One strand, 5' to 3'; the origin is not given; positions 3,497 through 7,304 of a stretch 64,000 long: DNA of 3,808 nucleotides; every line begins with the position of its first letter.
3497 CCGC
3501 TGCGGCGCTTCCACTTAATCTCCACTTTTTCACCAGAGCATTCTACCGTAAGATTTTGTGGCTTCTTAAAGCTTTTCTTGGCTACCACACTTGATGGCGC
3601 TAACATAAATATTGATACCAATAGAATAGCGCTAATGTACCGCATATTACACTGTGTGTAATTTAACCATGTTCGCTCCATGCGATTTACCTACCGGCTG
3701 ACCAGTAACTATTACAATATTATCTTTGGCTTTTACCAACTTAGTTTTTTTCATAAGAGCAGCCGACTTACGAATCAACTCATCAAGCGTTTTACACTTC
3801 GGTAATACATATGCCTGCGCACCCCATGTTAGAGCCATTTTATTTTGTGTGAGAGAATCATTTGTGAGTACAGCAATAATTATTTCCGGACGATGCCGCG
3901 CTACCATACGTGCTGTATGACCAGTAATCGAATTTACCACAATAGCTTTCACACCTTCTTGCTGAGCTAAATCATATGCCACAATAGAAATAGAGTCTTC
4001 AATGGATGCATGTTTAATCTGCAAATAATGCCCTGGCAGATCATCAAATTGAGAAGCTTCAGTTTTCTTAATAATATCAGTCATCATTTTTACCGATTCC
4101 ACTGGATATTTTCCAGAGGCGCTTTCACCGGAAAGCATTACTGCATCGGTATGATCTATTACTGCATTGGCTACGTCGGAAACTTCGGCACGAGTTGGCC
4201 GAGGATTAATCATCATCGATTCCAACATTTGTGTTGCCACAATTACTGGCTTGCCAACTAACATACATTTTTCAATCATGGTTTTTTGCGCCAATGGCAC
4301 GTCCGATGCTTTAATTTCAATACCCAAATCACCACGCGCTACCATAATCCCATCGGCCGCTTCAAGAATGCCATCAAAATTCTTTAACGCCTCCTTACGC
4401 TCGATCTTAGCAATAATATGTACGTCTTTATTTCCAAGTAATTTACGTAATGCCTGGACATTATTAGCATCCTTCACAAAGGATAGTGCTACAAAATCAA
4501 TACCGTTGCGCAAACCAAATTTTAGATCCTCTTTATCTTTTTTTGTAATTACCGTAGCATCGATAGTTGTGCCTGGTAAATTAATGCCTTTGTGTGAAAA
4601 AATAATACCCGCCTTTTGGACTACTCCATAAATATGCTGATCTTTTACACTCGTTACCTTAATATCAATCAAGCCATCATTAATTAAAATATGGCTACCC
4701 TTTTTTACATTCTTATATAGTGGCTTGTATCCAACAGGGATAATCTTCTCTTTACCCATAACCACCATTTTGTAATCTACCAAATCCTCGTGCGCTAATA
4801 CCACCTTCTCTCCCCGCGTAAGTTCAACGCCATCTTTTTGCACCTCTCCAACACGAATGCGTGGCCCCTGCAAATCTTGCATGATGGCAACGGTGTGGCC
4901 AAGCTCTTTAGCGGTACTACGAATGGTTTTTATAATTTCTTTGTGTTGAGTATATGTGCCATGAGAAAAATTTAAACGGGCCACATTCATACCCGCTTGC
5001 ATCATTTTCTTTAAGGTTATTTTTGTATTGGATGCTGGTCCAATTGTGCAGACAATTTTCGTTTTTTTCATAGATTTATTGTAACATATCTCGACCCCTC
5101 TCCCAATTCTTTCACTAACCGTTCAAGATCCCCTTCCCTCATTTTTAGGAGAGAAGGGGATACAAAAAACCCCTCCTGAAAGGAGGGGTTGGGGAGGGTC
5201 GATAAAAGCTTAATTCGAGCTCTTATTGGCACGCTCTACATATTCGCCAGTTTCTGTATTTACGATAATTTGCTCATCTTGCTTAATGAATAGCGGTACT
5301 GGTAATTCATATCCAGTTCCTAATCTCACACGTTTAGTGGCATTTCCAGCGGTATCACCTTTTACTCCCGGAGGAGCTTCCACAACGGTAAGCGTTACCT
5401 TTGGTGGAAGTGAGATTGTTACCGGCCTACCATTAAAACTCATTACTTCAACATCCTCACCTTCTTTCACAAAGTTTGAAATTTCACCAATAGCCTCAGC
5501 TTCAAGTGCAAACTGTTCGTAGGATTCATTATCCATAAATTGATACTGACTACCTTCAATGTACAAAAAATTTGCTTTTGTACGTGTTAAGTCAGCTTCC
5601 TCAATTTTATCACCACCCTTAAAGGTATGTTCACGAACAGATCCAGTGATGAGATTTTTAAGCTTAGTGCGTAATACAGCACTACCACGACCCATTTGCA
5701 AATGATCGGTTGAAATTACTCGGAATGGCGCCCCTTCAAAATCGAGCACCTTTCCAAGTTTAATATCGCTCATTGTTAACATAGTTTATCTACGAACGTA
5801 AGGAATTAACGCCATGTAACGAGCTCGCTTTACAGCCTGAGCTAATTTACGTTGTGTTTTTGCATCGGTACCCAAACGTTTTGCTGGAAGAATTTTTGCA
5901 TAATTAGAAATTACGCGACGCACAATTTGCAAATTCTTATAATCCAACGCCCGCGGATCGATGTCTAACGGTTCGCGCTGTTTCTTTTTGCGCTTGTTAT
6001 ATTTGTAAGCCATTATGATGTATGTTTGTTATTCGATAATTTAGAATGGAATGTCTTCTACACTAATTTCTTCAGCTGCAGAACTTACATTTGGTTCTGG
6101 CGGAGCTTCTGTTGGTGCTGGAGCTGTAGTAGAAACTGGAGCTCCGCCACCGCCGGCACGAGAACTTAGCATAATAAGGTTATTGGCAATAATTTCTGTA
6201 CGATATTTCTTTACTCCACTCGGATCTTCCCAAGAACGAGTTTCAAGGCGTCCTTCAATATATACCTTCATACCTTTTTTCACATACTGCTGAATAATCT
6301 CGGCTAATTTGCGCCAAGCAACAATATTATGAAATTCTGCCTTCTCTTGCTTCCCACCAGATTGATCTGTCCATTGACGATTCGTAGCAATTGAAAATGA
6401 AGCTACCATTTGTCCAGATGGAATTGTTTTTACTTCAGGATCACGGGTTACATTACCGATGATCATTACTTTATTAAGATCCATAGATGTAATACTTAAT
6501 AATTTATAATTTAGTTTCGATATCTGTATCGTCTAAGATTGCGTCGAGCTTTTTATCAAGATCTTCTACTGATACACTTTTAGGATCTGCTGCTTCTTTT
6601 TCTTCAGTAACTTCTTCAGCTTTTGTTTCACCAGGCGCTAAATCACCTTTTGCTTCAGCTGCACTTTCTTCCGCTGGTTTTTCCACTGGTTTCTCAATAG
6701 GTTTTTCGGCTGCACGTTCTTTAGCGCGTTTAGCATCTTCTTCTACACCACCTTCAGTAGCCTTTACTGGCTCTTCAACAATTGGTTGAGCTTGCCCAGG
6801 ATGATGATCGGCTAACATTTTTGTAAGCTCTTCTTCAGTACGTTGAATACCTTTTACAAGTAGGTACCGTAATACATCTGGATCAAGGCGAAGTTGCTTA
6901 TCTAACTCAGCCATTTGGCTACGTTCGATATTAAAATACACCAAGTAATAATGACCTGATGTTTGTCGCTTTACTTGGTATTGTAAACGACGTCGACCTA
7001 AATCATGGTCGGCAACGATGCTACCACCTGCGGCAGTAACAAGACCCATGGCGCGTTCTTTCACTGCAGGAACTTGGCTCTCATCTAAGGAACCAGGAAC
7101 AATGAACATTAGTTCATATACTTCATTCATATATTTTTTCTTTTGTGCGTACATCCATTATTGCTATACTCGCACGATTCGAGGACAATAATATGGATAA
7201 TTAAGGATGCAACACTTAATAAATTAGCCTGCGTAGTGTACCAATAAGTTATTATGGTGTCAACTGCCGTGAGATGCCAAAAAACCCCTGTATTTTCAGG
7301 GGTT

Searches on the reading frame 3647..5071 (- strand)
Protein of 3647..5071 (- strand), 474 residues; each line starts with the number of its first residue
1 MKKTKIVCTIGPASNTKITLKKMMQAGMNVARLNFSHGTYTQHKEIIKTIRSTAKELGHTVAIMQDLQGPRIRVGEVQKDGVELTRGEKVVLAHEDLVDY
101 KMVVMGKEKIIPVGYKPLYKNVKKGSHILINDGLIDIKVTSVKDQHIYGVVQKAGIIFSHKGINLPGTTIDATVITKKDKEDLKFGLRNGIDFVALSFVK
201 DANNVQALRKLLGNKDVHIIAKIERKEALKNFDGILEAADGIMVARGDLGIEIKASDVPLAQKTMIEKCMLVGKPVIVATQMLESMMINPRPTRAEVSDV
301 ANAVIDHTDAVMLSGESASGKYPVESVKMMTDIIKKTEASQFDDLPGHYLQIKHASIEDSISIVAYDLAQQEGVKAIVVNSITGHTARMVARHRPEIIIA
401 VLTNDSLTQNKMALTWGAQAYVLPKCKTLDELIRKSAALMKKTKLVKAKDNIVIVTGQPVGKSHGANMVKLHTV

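Call 7: search_protein_families(library=pfam, proteins=[window:3647-5071:-], max_evalue=0.001)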
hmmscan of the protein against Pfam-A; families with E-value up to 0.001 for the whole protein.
window:3647-5071:- (474 aa): 3 families
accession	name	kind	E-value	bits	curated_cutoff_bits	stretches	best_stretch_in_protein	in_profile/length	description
PF00224.27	PK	-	2.1e-124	415.3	30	1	1-327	1-328/328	Pyruvate kinase, barrel domain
PF02887.21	PK_C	-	3.2e-26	92.1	28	1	359-472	1-114/114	Pyruvate kinase, alpha/beta domain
PF03328.21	HpcH_HpaI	-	0.00016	21.4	25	0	180-262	75-167/221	HpcH/HpaI aldolase/citrate lyase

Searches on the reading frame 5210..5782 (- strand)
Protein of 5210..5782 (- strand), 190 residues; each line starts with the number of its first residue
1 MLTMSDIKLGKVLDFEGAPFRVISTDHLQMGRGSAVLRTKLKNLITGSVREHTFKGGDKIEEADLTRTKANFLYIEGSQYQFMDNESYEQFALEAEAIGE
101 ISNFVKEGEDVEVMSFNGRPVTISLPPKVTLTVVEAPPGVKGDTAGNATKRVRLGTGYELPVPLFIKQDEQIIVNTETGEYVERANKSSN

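Call 7: search_protein_families(library=pfam, proteins=[window:5210-5782:-], max_evalue=0.001)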
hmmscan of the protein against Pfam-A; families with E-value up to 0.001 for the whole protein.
window:5210-5782:- (190 aa): 3 families
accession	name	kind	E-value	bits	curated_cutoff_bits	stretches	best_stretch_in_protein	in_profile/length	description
PF09285.17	Elong-fact-P_C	-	9.7e-25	86.5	25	1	129-184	1-56/56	Elongation factor P, C-terminal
PF08207.18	EFP_N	-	2.6e-19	69.4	23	1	3-60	1-58/58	Elongation factor P (EF-P) KOW-like domain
PF01132.26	EFP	-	6.7e-19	68.1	27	1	69-121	2-54/54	Elongation factor P (EF-P) OB domain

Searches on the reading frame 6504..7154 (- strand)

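Call 7: search_protein_families(library=pfam, proteins=[window:6504-7154:-], max_evalue=0.001)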
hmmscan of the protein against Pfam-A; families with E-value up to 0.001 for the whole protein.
window:6504-7154:- (216 aa): 1 family
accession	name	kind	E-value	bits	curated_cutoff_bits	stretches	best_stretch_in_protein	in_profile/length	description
PF01250.22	Ribosomal_S6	-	1.1e-24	86.9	27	1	13-101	2-90/90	Ribosomal protein S6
